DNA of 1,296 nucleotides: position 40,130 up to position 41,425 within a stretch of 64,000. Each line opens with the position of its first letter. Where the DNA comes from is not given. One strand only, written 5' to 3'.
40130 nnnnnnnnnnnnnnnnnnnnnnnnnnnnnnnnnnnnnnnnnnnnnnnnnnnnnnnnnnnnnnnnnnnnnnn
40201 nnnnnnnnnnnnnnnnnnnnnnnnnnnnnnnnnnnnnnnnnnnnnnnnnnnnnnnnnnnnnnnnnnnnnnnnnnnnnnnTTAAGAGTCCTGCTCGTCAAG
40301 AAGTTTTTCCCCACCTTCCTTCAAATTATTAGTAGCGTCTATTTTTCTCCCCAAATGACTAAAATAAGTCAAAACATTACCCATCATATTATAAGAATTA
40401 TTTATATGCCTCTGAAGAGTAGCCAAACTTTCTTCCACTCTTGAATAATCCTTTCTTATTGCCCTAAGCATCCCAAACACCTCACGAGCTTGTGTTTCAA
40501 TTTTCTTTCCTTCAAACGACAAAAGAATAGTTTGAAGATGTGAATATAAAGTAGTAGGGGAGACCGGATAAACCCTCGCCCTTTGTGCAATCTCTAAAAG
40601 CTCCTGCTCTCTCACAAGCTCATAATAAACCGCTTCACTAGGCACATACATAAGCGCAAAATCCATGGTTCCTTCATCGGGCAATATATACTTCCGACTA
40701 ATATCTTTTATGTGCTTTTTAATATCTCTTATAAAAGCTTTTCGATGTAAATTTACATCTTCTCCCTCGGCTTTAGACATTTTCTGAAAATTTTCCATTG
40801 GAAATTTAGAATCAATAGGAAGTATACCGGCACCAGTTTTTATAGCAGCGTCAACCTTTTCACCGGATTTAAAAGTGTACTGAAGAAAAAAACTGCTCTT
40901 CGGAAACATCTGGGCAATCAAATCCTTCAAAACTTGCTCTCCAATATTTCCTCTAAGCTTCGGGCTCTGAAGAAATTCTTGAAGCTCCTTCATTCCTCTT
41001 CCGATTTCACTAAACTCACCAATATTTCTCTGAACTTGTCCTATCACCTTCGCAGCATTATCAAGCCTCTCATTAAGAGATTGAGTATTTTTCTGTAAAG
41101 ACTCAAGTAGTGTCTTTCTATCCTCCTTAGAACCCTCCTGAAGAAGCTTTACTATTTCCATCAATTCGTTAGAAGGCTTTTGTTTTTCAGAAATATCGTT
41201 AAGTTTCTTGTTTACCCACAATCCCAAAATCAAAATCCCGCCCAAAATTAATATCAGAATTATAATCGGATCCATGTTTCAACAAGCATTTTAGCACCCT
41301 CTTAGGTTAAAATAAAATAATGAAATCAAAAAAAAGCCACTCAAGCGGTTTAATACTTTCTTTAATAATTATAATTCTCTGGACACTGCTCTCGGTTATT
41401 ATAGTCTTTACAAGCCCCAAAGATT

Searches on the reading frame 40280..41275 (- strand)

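Call 38: search_protein_families(library=pfam, proteins=[window:40280-41275:-], max_evalue=0.1)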
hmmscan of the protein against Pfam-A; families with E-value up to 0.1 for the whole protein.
window:40280-41275:- (331 aa): 10 families
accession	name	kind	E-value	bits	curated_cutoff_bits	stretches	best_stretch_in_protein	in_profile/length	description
PF02646.22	RmuC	-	3.4e-51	174.5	26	1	53-319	7-282/291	RmuC family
PF04108.17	ATG17_like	-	0.0053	16.7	43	1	40-310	53-261/355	Autophagy protein ATG17-like domain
PF11083.13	Relaxase_C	-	0.018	15.7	30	0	22-82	61-120/125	C-terminal helical hairpin domain from relaxase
PF06160.17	EzrA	-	0.018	13.8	39.6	0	241-298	371-430/557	Septation ring formation regulator, EzrA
PF05565.16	Sipho_Gp157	-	0.021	15.3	28.6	0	36-100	7-71/162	Siphovirus Gp157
PF14584.11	DUF4446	-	0.026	15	27.4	0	248-299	32-83/150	Protein of unknown function (DUF4446)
PF20302.4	HisK-N-like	-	0.03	15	27.8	0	21-90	29-95/132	HisK-N-like globin domain of the ASK signalosome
PF14942.11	Muted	-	0.048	14.3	26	0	35-84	38-87/146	Organelle biogenesis, Muted-like protein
PF05531.17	NPV_P10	-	0.06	14.3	29.8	0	58-91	28-64/75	Nucleopolyhedrovirus P10 protein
PF10157.14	BORCS6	-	0.069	13.8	35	0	32-101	17-86/101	BLOC-1-related complex sub-unit 6 C-terminal helix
